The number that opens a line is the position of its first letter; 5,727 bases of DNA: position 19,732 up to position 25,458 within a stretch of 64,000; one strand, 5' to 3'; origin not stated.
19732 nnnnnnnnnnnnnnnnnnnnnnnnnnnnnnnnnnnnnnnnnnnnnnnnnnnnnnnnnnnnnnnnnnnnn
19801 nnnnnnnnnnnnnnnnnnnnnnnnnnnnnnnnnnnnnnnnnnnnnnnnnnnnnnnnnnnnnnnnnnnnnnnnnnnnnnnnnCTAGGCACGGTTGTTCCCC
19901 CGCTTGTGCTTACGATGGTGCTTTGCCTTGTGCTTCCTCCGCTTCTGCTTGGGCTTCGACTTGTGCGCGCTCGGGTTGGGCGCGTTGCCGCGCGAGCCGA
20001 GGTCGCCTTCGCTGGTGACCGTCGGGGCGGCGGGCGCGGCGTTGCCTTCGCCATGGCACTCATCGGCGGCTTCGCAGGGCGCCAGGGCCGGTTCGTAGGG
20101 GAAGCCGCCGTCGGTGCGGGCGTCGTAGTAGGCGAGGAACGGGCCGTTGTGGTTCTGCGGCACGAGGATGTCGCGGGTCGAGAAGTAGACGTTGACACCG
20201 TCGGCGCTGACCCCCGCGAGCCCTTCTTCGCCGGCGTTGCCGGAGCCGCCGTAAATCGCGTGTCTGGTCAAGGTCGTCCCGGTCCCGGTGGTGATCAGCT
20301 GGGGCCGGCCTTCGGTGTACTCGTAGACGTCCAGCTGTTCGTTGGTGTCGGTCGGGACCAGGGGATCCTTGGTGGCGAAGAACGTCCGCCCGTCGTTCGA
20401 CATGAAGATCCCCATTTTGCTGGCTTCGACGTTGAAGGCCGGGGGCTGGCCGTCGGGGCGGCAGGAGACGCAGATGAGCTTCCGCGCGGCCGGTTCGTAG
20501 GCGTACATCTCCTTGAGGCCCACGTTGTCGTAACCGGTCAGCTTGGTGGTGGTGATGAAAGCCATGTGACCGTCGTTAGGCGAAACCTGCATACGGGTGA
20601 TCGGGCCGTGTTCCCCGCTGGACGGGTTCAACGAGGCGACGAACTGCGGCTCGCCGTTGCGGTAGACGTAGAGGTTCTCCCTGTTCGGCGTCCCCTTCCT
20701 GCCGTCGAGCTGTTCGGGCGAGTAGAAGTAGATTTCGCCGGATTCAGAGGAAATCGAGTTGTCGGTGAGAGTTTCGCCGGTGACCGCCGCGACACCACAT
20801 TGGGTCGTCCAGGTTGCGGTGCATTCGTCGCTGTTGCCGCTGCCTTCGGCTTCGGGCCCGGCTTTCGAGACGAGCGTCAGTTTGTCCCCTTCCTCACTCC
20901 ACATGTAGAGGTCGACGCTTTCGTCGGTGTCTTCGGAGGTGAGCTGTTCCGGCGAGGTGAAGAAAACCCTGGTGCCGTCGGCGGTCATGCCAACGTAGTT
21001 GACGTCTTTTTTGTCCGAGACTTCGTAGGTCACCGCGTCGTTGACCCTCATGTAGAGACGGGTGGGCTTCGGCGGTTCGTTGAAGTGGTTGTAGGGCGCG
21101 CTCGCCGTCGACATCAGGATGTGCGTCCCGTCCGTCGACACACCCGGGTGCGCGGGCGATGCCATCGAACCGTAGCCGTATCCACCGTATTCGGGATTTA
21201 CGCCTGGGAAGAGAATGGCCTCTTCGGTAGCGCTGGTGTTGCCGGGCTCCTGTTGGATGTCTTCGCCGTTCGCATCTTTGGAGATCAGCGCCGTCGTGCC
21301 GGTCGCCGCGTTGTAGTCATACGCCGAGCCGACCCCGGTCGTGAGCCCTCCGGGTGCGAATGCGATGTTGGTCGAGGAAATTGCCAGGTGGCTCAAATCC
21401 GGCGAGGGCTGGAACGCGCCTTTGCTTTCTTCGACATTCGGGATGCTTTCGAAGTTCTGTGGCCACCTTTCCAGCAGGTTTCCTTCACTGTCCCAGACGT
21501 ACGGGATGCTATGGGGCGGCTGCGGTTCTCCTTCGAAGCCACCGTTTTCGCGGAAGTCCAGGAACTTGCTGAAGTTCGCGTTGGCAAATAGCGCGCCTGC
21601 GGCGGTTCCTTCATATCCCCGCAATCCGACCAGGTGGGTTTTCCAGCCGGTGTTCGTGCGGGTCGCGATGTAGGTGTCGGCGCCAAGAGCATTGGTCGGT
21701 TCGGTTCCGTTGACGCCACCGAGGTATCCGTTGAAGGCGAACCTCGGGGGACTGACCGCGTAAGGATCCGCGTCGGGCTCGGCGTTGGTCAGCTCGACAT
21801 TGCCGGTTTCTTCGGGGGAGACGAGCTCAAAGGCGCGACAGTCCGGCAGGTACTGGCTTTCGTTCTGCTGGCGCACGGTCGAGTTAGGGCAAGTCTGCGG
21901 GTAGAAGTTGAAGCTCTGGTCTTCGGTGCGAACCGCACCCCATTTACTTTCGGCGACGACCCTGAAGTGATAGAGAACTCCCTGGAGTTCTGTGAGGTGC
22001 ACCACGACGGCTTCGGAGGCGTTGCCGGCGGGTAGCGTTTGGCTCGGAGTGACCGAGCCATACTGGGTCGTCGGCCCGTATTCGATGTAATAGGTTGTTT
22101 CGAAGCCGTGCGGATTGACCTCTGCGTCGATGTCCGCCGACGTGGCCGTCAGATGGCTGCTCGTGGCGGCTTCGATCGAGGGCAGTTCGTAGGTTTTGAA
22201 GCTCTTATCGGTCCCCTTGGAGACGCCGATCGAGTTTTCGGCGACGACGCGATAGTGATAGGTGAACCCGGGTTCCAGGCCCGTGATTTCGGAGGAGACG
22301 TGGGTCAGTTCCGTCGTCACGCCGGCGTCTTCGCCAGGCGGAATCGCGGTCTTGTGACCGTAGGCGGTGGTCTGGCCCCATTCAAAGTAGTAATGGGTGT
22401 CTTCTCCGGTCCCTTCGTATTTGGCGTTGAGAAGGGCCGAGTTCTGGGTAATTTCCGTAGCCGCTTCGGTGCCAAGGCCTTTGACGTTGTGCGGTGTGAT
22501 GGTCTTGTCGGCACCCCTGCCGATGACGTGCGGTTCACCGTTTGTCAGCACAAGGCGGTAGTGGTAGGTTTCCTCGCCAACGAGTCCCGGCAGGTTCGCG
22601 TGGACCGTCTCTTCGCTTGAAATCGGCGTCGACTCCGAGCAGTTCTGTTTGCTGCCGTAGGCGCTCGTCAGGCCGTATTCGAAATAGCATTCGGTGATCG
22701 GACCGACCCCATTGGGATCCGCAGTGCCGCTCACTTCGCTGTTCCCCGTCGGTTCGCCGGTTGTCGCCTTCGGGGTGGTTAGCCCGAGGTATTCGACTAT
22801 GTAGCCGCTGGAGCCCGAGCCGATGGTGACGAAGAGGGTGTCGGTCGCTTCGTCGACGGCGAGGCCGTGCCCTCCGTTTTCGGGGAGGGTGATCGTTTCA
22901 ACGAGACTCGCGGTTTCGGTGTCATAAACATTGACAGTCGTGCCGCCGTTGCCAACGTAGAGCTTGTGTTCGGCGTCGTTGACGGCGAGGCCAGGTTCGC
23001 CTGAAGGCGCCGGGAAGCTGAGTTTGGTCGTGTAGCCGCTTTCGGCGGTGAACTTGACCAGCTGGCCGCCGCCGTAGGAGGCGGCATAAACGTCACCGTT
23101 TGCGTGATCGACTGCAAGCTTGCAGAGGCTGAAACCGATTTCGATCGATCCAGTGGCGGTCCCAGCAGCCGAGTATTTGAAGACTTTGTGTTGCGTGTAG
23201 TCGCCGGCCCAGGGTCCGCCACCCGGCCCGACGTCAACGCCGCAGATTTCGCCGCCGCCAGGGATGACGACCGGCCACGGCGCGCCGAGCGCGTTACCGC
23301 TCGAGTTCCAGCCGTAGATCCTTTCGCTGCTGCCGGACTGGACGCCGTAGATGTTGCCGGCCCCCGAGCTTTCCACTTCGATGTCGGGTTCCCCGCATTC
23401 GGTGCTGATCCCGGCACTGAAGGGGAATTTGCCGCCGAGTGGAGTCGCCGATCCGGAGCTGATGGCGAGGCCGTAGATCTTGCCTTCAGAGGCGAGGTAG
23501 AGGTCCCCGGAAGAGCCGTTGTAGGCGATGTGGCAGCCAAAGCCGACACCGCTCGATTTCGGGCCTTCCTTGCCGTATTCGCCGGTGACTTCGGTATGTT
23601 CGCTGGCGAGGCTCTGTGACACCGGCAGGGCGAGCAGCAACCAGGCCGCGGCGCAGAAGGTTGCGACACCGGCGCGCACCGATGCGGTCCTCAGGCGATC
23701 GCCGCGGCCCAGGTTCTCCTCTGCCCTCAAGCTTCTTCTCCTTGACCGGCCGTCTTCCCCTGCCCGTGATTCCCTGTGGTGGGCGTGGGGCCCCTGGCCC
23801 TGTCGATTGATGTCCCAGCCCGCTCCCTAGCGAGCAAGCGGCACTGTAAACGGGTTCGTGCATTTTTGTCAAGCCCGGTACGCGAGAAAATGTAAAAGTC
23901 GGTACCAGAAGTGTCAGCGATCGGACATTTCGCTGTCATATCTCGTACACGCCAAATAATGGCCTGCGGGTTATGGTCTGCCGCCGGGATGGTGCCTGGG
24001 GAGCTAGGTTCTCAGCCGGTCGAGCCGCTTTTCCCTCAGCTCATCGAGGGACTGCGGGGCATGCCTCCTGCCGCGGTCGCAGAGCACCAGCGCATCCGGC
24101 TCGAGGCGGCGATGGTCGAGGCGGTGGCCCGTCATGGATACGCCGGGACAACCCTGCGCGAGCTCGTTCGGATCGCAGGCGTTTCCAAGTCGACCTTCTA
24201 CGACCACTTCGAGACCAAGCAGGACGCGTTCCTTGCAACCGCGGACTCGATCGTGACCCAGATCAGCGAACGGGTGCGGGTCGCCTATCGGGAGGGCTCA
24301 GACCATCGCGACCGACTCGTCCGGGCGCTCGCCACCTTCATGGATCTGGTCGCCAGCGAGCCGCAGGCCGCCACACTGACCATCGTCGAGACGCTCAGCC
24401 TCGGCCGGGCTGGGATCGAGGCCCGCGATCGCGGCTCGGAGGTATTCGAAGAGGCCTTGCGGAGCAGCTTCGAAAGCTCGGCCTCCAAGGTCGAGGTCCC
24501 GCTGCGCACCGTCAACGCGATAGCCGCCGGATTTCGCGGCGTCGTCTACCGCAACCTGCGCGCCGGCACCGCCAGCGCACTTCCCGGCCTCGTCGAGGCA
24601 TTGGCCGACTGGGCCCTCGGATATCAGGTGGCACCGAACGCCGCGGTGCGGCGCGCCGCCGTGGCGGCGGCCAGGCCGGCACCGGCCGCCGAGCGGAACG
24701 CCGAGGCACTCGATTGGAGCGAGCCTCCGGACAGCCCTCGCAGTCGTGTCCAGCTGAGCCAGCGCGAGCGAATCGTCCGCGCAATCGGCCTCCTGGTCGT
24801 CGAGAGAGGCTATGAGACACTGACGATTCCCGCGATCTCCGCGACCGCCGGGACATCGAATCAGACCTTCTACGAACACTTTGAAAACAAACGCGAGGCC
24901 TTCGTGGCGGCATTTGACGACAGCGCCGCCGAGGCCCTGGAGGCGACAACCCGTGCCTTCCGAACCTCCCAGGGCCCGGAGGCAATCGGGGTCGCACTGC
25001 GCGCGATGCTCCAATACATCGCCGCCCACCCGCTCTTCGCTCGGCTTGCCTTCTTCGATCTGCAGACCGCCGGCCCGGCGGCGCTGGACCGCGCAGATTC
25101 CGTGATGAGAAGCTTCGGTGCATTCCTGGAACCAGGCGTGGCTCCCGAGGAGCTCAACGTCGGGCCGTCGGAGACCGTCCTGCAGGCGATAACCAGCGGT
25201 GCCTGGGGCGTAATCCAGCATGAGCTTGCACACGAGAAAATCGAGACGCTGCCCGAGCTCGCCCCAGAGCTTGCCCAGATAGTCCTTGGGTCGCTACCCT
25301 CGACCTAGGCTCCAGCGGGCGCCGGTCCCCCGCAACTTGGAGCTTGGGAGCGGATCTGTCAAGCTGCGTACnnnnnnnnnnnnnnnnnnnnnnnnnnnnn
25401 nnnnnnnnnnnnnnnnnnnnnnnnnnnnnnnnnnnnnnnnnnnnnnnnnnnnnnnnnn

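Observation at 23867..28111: Asymmetric 15-bp motif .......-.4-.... at four sites, each at a promoter or start codon of the TetR genes or the giant operon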

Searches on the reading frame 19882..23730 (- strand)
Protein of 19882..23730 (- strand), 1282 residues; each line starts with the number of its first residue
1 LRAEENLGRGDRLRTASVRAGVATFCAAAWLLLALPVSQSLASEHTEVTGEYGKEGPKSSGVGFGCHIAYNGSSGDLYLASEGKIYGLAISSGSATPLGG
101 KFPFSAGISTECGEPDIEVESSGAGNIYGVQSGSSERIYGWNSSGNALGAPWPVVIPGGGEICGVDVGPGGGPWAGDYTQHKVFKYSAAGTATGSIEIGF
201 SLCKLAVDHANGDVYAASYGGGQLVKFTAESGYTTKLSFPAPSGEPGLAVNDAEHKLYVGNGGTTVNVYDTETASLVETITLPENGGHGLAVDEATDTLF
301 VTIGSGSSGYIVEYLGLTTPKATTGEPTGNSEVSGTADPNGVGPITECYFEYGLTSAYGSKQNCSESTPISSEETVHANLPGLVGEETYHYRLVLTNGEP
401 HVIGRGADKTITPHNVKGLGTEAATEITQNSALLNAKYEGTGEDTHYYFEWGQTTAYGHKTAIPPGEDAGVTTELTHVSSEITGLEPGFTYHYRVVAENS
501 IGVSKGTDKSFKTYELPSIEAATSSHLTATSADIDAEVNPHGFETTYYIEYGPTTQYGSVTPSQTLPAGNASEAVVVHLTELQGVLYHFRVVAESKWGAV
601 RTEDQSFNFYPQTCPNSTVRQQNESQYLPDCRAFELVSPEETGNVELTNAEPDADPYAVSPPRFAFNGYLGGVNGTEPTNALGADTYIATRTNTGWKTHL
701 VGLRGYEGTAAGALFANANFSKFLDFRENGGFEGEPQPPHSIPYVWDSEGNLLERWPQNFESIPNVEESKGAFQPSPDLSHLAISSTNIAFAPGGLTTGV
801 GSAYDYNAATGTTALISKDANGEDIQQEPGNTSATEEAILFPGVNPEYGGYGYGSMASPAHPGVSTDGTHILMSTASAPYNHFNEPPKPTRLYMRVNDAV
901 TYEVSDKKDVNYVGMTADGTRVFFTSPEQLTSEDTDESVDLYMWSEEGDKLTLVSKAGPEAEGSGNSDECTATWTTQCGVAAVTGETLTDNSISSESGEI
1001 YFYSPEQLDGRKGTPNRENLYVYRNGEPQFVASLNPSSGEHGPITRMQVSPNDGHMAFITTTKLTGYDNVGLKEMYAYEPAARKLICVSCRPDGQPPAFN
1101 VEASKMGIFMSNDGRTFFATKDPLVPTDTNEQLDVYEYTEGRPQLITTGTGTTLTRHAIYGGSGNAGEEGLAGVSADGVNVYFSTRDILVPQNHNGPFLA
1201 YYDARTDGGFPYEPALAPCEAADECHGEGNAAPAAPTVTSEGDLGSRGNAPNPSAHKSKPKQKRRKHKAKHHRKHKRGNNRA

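Call 7: search_protein_families(library=pfam, proteins=[window:19882-23730:-], max_evalue=0.01)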
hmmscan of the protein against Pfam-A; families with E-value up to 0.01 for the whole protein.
window:19882-23730:- (1282 aa): 4 families
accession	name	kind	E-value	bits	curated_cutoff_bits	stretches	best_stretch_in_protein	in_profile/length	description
PF16655.11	PhoD_N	-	2.9e-05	24.9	30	0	428-499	9-80/90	PhoD-like phosphatase, N-terminal domain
PF16656.11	Pur_ac_phosph_N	-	4.3e-05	24.4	30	1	462-513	55-93/93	Purple acid Phosphatase, N-terminal domain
PF00041.27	fn3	-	0.00015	22.3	25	0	426-506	10-77/84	Fibronectin type III domain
PF24251.1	DUF7453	-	0.0038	16.6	26.2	0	930-1097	13-165/460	Family of unknown function (DUF7453)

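Call 44: search_protein_families(library=ncbifam, proteins=[window:19882-23730:-], max_evalue=0.01)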
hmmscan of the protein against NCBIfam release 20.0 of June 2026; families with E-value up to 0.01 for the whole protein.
window:19882-23730:- (1282 aa): 1 family
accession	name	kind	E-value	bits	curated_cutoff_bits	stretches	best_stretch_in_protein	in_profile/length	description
NF052280.1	7_blade_YncE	equivalog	0.00011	21.1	400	1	248-306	132-192/338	7-bladed beta-propeller protein YncE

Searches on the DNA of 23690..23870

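Call 67: search_rna_families(source=window, start=23690, end=23870, threshold=evalue, max_evalue=1)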
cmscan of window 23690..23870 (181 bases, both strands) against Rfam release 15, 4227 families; matches with E-value up to 1: 0.
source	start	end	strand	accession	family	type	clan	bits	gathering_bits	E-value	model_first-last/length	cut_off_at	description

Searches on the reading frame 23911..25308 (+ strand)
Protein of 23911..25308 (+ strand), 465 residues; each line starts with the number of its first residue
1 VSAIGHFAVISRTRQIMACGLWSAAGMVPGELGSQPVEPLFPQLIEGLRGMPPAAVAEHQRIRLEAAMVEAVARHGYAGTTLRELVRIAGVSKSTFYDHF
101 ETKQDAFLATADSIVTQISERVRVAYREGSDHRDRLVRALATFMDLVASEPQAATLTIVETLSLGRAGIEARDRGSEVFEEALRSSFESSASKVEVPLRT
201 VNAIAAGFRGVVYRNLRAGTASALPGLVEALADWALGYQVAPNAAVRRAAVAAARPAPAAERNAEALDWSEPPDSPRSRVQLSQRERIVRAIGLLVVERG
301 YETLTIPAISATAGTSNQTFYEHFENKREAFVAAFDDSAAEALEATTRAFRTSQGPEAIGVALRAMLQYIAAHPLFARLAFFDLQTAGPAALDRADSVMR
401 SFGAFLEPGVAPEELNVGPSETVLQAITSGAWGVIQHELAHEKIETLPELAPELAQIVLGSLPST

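Call 7: search_protein_families(library=pfam, proteins=[window:23911-25308:+], max_evalue=0.01)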
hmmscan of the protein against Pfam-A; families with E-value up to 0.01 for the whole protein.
window:23911-25308:+ (465 aa): 3 families
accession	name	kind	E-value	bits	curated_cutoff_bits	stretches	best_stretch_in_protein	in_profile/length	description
PF00440.29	TetR_N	-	8.8e-21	73.9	24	2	69-109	6-46/47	Bacterial regulatory proteins, tetR family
PF13022.12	HTH_Tnp_1_2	-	1.3e-05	25.7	27.9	0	289-344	13-65/122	Helix-turn-helix of insertion element transposase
PF12840.13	HTH_20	-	5.9e-05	23.4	27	0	287-325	8-40/51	Helix-turn-helix domain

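Call 44: search_protein_families(library=ncbifam, proteins=[window:23989-25308:+], max_evalue=0.01)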
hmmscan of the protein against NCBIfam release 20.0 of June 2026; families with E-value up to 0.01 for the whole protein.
window:23989-25308:+ (439 aa): 22 families
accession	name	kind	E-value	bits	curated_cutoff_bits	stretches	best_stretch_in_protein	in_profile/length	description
NF053731.1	TransRegFasRMycb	equivalog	3.6e-22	79.1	330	2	33-131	11-109/199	HTH-type transcriptional activator FasR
TIGR03384.1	betaine_BetI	equivalog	6e-14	52.2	201.3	2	31-127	6-103/189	choline-binding transcriptional repressor BetI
NF041196.1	ScbR_bind_reg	equivalog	7.5e-14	52.3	150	2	37-126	10-99/191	ScbR family autoregulator-binding transcription factor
NF050111.1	TransRegSACE7040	equivalog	7.6e-13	48.8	250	2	258-332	2-76/186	SACE_7040 family transcriptional regulator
NF053878.1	FATransRegFadRBac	equivalog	7.7e-13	48.6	200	2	40-134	10-104/190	fatty acid metabolism transcriptional regulator FadR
TIGR03968.1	mycofact_TetR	equivalog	1.2e-12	47.8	224.9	2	252-317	4-69/190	mycofactocin system transcriptional regulator MftR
NF051852.1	efflux_TF_MtrR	exception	4.3e-11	43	280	1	35-133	12-111/205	multidrug efflux system transcriptional repressor MtrR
NF001978.0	PRK00767.1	equivalog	1e-10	41.7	118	1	33-112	9-89/197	transcriptional regulator BetI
NF008402.0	PRK11202.1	equivalog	7.4e-10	38.9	151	2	35-157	14-136/211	HTH-type transcriptional repressor FabR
TIGR03613.1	RutR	equivalog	3.1e-09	37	368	1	33-136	9-110/202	pyrimidine utilization regulatory protein R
NF007949.0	PRK10668.1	equivalog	2.8e-08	33.5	271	1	35-94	13-72/216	multidrug efflux transporter transcriptional repressor AcrR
NF000040.3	Tn10_TetC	equivalog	5.1e-08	33.3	425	1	260-312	16-68/197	tetracyline resistance-associated transcriptional repressor TetC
NF007430.0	PRK09975.1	equivalog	6.6e-08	31.9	274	1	34-97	12-78/220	acrEF/envCD operon transcriptional regulator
NF058643.1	TranRegCurRPseudo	equivalog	2e-07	30.9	300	1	45-113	19-88/193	TetR family transcriptional repressor CurR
TIGR02366.1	DHAK_reg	equivalog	3.2e-07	30.5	129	1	261-317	7-63/176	dihydroxyacetone kinase transcriptional activator DhaS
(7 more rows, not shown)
